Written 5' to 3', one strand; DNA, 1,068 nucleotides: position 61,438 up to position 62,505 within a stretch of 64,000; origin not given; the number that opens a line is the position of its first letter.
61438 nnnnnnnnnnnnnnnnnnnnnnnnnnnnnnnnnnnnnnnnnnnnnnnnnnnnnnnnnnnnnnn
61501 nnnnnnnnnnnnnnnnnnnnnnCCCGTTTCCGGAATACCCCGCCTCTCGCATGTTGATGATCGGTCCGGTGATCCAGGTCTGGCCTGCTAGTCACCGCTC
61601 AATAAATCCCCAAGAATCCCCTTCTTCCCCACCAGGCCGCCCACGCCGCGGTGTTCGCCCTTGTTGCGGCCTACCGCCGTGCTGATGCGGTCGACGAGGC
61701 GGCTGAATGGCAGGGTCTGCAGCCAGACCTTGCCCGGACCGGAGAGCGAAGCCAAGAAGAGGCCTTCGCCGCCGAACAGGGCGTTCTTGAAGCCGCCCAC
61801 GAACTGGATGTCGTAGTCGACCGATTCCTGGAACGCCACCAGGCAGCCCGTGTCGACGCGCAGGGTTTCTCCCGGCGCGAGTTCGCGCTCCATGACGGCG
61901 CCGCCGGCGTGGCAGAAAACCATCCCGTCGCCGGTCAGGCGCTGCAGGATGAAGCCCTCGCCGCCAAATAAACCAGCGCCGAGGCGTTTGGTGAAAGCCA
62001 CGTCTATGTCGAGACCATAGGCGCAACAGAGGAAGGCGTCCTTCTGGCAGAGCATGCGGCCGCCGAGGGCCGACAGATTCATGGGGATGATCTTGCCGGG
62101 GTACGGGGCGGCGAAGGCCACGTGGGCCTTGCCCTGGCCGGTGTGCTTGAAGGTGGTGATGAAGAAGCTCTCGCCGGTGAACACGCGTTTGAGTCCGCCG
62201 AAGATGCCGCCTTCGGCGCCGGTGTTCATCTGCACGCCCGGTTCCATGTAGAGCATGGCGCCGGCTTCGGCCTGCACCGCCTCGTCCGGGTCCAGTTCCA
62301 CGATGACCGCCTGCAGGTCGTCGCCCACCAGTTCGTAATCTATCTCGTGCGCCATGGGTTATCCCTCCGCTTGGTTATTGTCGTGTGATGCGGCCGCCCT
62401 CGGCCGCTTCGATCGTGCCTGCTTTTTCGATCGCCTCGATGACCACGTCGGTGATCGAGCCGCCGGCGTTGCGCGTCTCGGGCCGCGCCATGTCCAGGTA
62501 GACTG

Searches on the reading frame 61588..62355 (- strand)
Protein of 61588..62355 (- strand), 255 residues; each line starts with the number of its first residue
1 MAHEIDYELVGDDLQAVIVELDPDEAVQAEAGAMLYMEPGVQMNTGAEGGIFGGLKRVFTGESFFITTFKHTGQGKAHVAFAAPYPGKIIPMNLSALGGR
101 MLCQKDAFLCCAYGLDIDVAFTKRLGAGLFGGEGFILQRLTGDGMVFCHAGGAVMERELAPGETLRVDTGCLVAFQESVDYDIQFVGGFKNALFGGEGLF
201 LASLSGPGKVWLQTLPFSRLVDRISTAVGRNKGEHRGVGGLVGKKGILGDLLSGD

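Call 64: find_encoding_contigs(protein=window:61588-62355:-, flank=10000, max_places=10)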
Protein window:61588-62355:- (255 aa): 17 contigs read that carry it; 6 places shown.
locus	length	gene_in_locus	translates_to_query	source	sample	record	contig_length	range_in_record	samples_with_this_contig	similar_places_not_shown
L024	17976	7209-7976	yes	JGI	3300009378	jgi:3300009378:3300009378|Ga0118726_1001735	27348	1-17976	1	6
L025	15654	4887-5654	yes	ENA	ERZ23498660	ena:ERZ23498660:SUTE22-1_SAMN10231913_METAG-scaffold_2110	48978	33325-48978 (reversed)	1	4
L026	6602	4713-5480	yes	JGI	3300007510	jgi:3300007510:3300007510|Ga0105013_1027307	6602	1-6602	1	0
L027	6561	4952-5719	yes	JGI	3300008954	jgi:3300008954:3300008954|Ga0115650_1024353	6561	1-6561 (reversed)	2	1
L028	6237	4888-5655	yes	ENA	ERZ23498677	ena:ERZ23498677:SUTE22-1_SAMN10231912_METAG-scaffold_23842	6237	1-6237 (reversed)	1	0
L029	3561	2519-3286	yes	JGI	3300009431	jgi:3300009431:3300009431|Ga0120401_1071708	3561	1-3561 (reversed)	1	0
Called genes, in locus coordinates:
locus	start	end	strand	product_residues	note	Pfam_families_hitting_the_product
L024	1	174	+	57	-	?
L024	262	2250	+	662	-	PF13620:CarboxypepD_reg, PF13715:CarbopepD_reg_2, PF12450:vWF_A, PF00092:VWA, PF13519:VWA_2, PF13768:VWA_3, PF12034:YfbK_C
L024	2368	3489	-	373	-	PF00180:Iso_dh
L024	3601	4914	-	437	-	-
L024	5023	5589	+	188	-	PF01728:FtsJ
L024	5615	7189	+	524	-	PF00149:Metallophos, PF02872:5_nucleotid_C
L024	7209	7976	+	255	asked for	PF01987:AIM24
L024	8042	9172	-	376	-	PF02720:DUF222 (weak), PF01844:HNH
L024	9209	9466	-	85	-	-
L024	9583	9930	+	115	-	-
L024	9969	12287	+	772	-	PF13860:FlgD_ig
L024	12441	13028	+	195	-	-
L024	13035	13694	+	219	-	PF13489:Methyltransf_23, PF03848:TehB, PF13847:Methyltransf_31, PF08241:Methyltransf_11, PF08242:Methyltransf_12, PF13649:Methyltransf_25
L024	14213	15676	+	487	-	PF13353:Fer4_12 (weak), PF04055:Radical_SAM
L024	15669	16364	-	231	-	-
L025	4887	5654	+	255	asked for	PF01987:AIM24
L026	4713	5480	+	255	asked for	PF01987:AIM24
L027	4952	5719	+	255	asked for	PF01987:AIM24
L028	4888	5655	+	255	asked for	PF01987:AIM24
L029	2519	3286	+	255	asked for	PF01987:AIM24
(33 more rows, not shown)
